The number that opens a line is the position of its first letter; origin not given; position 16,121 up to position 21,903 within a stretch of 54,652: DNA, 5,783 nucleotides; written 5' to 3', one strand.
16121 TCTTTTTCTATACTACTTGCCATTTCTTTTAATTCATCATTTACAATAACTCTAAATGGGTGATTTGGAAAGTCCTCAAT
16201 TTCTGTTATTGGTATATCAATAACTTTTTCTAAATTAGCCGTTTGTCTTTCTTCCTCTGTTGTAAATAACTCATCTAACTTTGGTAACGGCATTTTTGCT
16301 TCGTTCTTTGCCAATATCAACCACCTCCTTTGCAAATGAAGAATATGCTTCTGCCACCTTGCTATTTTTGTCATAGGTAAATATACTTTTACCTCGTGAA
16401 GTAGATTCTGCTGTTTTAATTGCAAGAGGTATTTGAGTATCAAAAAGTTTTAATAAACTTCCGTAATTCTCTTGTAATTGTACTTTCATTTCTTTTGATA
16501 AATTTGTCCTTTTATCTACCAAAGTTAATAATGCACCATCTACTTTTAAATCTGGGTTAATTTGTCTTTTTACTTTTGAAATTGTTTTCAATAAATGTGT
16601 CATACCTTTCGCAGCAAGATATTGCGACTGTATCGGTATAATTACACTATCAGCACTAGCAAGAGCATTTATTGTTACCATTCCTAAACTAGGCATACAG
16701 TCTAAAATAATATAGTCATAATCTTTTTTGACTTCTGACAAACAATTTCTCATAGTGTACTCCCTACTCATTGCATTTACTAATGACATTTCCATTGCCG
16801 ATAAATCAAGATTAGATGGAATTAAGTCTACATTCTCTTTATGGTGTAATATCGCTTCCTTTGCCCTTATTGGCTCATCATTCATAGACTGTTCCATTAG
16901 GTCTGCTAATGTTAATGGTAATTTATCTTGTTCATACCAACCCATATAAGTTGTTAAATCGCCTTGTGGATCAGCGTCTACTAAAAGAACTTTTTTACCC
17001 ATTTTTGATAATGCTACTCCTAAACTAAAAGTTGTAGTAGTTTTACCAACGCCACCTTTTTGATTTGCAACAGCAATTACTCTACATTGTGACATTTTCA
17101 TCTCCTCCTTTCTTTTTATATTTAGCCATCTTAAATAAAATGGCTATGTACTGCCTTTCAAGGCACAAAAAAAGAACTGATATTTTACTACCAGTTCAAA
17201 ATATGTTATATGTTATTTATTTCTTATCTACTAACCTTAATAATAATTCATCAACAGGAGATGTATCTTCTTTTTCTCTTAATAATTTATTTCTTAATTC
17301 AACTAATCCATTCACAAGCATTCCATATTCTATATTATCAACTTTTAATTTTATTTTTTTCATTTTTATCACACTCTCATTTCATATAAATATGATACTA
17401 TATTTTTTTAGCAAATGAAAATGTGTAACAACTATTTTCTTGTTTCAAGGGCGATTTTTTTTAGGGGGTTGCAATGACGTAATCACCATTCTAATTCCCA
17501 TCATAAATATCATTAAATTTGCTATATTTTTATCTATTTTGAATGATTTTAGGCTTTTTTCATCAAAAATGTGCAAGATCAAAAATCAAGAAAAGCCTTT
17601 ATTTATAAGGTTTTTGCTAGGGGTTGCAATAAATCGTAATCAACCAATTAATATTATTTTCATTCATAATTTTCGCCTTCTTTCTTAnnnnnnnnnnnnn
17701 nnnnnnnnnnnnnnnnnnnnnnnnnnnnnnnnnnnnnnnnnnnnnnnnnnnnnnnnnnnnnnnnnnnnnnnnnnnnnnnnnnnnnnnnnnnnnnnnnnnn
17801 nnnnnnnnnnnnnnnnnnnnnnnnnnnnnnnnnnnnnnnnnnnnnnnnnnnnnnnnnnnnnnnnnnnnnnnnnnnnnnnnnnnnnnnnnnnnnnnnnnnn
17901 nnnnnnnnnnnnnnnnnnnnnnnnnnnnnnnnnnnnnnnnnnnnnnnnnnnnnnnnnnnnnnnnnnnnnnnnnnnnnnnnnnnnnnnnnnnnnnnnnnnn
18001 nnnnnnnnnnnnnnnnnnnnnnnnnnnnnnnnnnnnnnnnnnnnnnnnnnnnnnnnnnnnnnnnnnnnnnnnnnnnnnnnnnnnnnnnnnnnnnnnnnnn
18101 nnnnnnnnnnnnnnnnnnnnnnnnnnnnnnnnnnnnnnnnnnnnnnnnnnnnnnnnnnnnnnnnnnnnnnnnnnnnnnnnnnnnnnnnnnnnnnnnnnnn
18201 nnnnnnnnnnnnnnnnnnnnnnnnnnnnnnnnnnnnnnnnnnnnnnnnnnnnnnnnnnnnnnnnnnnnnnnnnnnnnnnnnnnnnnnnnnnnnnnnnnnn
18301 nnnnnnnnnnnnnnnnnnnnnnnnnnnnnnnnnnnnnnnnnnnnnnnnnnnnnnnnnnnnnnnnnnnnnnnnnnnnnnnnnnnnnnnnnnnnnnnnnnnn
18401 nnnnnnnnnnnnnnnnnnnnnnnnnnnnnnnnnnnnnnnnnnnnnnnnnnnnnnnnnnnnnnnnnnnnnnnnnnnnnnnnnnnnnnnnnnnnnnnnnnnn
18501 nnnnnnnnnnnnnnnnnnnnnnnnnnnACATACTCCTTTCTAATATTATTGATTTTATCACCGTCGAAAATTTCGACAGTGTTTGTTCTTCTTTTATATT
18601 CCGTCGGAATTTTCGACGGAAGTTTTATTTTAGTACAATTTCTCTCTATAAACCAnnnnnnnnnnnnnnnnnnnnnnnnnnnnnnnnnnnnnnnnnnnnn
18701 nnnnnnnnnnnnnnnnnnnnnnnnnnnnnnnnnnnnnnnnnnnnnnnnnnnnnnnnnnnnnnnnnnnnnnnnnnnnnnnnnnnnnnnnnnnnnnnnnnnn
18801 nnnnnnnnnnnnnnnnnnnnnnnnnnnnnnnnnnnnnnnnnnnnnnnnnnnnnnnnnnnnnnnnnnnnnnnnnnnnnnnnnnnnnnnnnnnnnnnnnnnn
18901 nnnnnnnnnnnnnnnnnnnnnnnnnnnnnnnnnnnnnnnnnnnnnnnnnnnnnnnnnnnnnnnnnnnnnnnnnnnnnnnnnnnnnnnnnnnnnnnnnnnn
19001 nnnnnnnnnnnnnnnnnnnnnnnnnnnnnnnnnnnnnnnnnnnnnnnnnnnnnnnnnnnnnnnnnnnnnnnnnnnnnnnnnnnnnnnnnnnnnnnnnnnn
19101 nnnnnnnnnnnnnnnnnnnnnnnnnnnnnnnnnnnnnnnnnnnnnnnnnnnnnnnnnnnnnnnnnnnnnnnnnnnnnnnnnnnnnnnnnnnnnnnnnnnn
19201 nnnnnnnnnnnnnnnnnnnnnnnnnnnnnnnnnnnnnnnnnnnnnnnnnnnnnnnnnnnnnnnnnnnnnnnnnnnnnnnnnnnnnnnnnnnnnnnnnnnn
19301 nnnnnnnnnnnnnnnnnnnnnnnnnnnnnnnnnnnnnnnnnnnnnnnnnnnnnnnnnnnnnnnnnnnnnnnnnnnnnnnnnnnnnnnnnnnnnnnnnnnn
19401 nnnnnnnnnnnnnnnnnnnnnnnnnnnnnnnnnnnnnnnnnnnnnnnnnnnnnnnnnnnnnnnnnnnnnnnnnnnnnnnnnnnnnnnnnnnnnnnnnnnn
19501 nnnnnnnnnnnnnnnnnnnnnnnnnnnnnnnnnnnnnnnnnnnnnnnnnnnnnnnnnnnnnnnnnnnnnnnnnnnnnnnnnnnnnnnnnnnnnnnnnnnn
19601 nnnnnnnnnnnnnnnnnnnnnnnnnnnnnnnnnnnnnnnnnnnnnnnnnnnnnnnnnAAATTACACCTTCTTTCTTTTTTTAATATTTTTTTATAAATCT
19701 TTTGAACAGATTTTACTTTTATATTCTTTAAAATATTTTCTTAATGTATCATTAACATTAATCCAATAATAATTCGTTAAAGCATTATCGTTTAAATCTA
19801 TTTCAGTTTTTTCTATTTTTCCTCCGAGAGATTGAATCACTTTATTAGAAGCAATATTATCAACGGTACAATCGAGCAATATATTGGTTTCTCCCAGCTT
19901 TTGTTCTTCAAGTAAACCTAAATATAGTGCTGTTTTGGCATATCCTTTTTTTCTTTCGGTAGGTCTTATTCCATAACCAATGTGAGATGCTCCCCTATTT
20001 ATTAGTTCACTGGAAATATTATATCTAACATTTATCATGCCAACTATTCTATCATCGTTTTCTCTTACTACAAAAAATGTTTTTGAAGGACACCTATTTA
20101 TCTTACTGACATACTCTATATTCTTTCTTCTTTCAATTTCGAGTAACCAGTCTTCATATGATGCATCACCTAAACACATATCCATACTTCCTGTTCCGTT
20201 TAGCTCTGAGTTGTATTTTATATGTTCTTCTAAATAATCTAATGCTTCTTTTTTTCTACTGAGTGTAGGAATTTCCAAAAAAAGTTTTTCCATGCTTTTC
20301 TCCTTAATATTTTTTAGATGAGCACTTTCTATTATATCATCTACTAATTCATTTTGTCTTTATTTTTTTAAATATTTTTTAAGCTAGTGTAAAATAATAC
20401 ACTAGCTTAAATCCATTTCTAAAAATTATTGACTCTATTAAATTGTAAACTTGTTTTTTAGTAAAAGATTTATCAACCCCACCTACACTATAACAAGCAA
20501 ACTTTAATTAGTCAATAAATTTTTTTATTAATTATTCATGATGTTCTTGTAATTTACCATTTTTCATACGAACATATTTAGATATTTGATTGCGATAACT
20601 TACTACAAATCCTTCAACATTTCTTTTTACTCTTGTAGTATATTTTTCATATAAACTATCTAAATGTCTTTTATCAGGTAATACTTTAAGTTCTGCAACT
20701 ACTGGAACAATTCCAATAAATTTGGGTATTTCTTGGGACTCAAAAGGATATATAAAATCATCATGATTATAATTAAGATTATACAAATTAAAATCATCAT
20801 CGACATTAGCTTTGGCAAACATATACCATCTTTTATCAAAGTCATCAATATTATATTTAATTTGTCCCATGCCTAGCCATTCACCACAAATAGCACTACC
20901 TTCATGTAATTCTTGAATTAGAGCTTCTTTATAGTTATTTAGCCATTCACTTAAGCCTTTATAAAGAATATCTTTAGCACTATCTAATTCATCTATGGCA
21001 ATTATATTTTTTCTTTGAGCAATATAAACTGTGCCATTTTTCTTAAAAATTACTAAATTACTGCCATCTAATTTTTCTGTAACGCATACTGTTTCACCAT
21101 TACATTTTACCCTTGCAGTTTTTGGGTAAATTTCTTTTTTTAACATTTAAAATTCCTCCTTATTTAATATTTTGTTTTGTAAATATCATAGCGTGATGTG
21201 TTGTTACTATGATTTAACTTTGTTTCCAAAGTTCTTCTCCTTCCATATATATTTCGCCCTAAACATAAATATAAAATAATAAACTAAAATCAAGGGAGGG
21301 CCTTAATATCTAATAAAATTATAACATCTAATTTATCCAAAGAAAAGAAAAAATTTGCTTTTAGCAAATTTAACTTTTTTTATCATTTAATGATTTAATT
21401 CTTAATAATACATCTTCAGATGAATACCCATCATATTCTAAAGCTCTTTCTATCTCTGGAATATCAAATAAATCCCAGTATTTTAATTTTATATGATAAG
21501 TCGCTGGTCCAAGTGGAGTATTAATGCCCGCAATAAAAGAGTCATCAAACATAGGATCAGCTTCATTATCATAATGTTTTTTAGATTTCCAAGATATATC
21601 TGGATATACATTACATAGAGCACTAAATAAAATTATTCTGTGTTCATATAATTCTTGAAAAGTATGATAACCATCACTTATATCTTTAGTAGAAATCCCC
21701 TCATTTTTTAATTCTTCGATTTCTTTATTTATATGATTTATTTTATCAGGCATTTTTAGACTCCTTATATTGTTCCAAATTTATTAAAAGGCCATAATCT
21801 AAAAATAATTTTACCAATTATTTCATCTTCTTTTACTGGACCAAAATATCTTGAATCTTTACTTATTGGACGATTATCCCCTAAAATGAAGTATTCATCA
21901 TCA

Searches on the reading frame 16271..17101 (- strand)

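Call 24: search_protein_families(library=pfam, max_evalue=0.001, proteins=[window:16271-17101:-])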
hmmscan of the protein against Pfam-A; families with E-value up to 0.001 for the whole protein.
window:16271-17101:- (276 aa): 9 families
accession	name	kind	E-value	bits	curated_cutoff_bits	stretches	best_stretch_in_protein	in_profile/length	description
PF13614.12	AAA_31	-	4.7e-61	206.3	27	1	7-187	2-177/177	AAA domain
PF01656.29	CbiA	-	9.8e-25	87.4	25.4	1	9-240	1-125/125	CobQ/CobB/MinD/ParA nucleotide binding domain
PF10609.15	ParA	-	8.2e-15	55.3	27.1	1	7-260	4-245/246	NUBPL iron-transfer P-loop NTPase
PF09140.17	MipZ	-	1.7e-12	47.6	20.7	1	7-60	1-59/262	ATPase MipZ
PF00142.24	Fer4_NifH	-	1.6e-11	44.7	25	1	14-263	7-247/271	4Fe-4S iron sulfur cluster binding proteins, NifH/frxC family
PF02374.21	ArsA_ATPase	-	2.5e-10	40.5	24.3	1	14-186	8-181/305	Anion-transporting ATPase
PF06564.18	CBP_BcsQ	-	9.6e-10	38.8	21.3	1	8-155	3-143/234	Cellulose biosynthesis protein BcsQ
PF07015.17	VirC1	-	5.2e-05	23.1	24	1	8-52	3-47/231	VirC1 protein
PF00448.28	SRP54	-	0.00054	20.1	22.7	0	17-44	11-38/196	SRP54-type protein, GTPase domain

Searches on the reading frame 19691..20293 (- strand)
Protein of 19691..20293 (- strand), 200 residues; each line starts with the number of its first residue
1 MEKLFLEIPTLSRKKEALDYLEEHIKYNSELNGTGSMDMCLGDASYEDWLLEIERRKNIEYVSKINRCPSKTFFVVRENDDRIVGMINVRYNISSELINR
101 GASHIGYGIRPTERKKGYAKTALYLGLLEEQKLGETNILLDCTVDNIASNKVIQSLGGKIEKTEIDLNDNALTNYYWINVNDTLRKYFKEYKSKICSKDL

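Call 25: search_protein_families(library=pfam, max_evalue=0.001, proteins=[window:19691-20293:-])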
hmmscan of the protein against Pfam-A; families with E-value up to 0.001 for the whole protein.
window:19691-20293:- (200 aa): 2 families
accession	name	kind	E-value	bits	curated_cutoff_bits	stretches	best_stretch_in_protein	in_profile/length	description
PF00583.31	Acetyltransf_1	-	2.4e-07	31.5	20.7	1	56-157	15-115/116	Acetyltransferase (GNAT) family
PF13302.13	Acetyltransf_3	-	4.5e-07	31.1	25.4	1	69-158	51-137/138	Acetyltransferase (GNAT) domain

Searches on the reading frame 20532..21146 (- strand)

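Call 25: search_protein_families(library=pfam, max_evalue=0.001, proteins=[window:20532-21146:-])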
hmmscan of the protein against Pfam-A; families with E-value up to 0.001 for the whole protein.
window:20532-21146:- (204 aa): 1 family
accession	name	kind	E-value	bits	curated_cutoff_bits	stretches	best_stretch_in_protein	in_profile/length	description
PF09414.15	RNA_ligase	-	1e-14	55.5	27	1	19-183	2-156/171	RNA ligase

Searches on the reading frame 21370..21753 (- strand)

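Call 25: search_protein_families(library=pfam, max_evalue=0.001, proteins=[window:21370-21753:-])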
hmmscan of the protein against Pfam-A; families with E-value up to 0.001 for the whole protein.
window:21370-21753:- (127 aa): 1 family
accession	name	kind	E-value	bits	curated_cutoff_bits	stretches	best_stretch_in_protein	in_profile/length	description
PF25311.1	WDGH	-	7.5e-38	129.2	27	1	24-121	2-96/97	WDGH domain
